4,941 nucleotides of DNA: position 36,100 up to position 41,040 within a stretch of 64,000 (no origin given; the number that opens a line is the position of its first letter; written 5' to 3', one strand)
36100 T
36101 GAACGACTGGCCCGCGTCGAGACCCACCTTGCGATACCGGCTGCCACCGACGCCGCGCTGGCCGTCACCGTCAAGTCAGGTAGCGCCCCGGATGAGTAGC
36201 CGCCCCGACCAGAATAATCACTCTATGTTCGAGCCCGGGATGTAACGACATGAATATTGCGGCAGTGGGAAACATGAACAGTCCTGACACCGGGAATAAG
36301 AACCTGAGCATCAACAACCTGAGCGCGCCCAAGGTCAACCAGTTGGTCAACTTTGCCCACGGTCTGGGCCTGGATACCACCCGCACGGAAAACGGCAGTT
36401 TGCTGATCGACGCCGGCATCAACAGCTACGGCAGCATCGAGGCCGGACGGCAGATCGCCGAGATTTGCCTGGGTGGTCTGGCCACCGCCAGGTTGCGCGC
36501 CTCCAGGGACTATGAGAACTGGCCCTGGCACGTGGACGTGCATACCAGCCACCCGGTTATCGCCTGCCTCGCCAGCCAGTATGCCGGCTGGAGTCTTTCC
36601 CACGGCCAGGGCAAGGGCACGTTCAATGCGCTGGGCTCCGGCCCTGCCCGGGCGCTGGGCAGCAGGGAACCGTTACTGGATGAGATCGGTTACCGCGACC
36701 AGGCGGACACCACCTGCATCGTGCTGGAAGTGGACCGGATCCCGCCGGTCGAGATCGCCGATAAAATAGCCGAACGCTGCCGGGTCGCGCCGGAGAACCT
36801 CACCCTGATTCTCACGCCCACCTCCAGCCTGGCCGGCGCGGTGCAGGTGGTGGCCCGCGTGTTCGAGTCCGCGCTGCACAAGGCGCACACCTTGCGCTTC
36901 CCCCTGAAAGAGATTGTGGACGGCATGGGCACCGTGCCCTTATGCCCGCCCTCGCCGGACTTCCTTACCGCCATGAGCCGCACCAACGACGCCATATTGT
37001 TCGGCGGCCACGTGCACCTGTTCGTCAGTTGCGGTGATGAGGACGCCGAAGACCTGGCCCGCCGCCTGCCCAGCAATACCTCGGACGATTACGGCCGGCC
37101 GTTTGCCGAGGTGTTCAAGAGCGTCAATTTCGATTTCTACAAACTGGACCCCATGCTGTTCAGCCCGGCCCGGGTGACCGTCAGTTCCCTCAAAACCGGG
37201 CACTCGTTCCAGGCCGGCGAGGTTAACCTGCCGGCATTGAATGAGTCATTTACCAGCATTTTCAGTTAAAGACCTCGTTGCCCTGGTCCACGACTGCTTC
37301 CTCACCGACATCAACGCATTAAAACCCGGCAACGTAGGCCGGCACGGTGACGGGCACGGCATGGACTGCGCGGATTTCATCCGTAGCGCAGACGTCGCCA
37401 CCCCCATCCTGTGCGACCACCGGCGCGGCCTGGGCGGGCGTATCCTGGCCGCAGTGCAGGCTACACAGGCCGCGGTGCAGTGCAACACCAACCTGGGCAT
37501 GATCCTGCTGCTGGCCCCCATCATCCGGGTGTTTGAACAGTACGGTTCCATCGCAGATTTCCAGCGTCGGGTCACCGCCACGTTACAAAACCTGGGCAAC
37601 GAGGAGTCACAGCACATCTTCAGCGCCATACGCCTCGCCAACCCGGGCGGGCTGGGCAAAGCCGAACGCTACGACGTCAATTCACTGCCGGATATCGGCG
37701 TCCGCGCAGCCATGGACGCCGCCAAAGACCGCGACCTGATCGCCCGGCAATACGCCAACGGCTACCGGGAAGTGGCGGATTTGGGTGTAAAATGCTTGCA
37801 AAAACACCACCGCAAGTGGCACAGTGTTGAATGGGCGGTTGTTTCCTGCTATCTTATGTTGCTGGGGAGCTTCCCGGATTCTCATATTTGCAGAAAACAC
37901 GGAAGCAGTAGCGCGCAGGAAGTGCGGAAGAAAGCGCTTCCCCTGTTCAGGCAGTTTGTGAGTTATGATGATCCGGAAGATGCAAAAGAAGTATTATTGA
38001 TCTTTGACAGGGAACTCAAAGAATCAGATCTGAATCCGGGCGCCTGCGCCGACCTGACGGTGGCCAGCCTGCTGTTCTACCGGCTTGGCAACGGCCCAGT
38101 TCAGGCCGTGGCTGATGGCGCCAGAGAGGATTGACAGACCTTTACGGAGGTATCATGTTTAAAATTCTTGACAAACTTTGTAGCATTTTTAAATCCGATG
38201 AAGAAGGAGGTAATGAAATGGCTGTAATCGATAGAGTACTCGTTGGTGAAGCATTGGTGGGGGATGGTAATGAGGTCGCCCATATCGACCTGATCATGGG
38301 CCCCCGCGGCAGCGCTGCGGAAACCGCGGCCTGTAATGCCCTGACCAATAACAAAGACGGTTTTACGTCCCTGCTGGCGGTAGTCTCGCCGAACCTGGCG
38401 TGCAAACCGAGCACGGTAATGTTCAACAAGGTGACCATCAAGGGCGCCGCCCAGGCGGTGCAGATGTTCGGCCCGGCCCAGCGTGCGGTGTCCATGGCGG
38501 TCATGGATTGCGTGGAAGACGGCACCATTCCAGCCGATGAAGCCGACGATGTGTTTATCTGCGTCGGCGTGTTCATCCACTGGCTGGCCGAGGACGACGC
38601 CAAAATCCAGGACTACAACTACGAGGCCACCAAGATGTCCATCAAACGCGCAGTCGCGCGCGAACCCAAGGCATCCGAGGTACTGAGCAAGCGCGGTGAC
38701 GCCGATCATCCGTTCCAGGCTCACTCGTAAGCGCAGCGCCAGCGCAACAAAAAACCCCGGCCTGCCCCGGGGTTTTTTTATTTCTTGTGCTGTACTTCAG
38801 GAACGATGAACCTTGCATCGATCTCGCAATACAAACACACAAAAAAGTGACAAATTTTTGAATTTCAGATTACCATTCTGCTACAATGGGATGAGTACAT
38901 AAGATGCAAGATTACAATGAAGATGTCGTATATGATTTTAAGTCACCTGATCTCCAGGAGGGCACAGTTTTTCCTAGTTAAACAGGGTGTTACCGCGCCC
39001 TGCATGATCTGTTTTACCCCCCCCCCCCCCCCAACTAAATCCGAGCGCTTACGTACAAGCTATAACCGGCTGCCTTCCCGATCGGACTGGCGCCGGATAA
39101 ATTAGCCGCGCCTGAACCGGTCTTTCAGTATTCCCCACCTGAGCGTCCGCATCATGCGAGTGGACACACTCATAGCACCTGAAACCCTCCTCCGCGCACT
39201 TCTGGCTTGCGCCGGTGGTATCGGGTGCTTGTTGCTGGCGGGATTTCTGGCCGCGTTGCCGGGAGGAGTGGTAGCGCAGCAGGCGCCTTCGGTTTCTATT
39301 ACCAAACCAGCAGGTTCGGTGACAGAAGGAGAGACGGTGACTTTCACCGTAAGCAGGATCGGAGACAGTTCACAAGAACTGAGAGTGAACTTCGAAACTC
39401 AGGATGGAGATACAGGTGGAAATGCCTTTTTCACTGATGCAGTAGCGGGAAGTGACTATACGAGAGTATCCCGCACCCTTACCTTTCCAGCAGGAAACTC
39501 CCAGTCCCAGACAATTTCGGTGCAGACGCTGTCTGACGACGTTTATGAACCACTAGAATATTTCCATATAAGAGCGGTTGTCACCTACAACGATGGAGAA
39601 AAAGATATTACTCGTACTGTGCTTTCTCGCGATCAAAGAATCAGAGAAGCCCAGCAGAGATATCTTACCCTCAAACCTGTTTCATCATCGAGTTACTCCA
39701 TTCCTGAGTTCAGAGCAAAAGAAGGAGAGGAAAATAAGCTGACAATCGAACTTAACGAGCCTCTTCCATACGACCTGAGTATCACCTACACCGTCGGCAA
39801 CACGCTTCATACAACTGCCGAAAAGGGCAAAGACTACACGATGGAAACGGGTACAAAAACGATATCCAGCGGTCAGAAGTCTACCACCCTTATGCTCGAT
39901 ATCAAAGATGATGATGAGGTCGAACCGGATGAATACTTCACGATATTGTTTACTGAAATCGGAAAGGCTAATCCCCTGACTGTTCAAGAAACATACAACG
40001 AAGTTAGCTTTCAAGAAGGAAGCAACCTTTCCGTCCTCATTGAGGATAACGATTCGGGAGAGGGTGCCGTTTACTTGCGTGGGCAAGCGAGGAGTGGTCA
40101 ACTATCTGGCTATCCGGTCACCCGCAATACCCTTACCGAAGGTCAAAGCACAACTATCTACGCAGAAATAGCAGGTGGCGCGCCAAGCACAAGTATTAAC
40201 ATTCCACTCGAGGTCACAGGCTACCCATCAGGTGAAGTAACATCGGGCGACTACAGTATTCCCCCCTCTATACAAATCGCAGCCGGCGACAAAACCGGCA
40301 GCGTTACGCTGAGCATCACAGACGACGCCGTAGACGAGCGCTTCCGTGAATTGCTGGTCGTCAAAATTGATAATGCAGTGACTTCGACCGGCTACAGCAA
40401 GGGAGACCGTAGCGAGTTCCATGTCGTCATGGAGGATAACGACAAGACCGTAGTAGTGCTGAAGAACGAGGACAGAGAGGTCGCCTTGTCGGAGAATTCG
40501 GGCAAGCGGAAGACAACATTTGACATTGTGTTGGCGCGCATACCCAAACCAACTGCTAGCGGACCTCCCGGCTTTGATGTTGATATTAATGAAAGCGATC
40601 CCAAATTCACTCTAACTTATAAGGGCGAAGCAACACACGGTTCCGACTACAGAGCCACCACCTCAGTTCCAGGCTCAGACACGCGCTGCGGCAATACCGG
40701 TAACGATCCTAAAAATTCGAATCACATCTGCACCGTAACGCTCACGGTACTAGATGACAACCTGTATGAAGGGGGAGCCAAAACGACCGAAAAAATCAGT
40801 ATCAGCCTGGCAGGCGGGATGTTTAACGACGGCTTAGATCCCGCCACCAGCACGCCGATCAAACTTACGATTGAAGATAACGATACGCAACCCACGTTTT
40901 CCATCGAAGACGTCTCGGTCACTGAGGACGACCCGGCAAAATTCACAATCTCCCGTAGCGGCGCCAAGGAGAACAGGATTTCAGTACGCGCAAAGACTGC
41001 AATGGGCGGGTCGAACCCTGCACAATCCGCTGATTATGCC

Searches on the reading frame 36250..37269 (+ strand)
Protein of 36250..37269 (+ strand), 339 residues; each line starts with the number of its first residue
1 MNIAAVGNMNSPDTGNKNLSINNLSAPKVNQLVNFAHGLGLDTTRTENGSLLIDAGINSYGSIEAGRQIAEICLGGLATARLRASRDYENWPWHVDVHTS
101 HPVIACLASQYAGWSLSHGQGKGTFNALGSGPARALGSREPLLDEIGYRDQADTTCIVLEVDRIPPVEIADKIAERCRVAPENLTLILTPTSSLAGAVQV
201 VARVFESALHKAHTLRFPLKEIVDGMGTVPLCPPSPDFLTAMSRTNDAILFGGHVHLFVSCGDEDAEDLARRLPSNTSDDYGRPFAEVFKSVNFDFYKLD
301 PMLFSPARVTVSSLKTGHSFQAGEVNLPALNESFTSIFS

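Call 11: find_encoding_contigs(protein=window:36250-37269:+, flank=10000, max_places=6)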
Protein window:36250-37269:+ (339 aa): 1 contig read that carries it; 1 place shown.
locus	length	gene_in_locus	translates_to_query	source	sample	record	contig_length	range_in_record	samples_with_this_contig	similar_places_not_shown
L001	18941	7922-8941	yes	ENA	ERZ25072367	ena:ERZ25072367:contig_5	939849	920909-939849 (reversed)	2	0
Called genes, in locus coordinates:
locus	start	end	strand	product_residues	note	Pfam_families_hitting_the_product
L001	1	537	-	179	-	?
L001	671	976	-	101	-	PF12797:Fer4_2 (faint), PF12837:Fer4_6 (faint), PF13237:Fer4_10 (faint), PF12838:Fer4_7 (weak), PF13187:Fer4_9 (faint), PF13484:Fer4_16 (faint), PF00037:Fer4 (weak), PF11953:DUF3470 (weak)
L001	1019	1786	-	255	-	PF01493:GXGXG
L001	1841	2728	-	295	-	PF01913:FTR, PF02741:FTR_C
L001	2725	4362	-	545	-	PF01979:Amidohydro_1 (faint), PF07969:Amidohydro_3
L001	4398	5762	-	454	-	-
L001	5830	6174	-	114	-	PF01568:Molydop_binding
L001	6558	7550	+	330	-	PF00288:GHMP_kinases_N, PF08544:GHMP_kinases_C (weak)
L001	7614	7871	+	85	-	-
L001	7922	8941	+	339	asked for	PF02289:MCH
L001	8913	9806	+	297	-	PF01874:CitG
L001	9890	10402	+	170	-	PF08714:Fae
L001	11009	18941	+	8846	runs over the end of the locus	-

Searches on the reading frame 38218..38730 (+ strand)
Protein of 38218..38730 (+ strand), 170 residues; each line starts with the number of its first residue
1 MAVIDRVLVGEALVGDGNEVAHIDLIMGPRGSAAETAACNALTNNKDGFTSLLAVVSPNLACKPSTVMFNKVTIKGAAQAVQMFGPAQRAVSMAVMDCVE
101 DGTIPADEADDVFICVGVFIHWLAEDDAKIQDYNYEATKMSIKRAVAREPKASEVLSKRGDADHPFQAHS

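Call 56: find_encoding_contigs(protein=window:38218-38730:+, flank=10000, max_places=10)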
Protein window:38218-38730:+ (170 aa): 5 contigs read that carry it; 4 places shown.
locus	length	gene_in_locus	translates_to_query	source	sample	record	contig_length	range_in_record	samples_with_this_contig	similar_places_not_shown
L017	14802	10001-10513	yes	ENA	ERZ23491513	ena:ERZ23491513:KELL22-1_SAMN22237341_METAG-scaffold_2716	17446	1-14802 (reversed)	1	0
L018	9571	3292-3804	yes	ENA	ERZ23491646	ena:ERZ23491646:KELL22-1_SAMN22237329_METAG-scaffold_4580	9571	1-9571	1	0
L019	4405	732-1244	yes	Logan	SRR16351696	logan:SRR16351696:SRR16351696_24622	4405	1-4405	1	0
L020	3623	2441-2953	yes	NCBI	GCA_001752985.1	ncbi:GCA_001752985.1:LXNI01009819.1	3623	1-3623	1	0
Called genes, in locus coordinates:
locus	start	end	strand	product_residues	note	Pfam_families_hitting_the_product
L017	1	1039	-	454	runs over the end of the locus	PF07992:Pyr_redox_2 (weak)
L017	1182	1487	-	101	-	PF12797:Fer4_2 (faint), PF12837:Fer4_6 (faint), PF13237:Fer4_10 (faint), PF12838:Fer4_7 (weak), PF13187:Fer4_9 (faint), PF13484:Fer4_16 (faint), PF00037:Fer4 (weak), PF11953:DUF3470 (weak)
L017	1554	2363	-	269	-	PF01493:GXGXG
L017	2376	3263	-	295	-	PF01913:FTR, PF02741:FTR_C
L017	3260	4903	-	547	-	PF01979:Amidohydro_1 (faint), PF07969:Amidohydro_3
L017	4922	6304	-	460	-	-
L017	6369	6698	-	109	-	PF01568:Molydop_binding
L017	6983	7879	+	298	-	-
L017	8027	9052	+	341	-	PF02289:MCH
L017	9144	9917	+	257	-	PF01874:CitG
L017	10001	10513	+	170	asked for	PF08714:Fae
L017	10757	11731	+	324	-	PF02661:Fic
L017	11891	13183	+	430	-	PF13191:AAA_16 (weak), PF13173:AAA_14, PF13401:AAA_22 (faint), PF13635:DUF4143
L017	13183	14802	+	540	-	?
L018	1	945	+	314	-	?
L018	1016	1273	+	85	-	-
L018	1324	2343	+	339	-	PF02289:MCH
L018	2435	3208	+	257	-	PF01874:CitG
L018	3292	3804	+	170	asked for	PF08714:Fae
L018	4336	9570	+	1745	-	?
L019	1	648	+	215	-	?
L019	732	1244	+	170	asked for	PF08714:Fae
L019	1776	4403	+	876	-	?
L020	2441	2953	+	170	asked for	PF08714:Fae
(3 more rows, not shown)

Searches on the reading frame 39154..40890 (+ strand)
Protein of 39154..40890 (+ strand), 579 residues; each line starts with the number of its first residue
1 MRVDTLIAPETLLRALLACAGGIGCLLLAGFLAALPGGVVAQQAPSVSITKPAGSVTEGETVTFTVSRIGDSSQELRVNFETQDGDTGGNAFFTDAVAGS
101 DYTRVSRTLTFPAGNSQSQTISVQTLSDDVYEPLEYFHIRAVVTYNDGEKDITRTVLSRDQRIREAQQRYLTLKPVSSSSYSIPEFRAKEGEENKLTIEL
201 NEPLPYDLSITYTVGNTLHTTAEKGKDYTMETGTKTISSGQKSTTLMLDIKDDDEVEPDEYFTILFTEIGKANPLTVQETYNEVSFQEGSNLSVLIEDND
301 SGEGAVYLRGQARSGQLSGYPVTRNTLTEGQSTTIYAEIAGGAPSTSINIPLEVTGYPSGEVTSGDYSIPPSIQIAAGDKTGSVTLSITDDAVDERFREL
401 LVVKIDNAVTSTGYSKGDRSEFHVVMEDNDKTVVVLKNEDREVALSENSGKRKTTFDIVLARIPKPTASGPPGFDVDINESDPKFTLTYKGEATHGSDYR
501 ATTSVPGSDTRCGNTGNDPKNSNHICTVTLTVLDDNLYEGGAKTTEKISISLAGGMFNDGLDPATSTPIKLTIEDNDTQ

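Call 53: search_protein_families(library=ncbifam, proteins=[window:39154-40890:+], max_evalue=1)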
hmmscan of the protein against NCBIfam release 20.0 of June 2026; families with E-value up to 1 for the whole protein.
window:39154-40890:+ (579 aa): 1 family
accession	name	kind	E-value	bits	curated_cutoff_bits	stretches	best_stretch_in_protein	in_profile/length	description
TIGR00845.1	caca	equivalog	2.3e-12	45.5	679.85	2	61-147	412-489/921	sodium/calcium exchanger 1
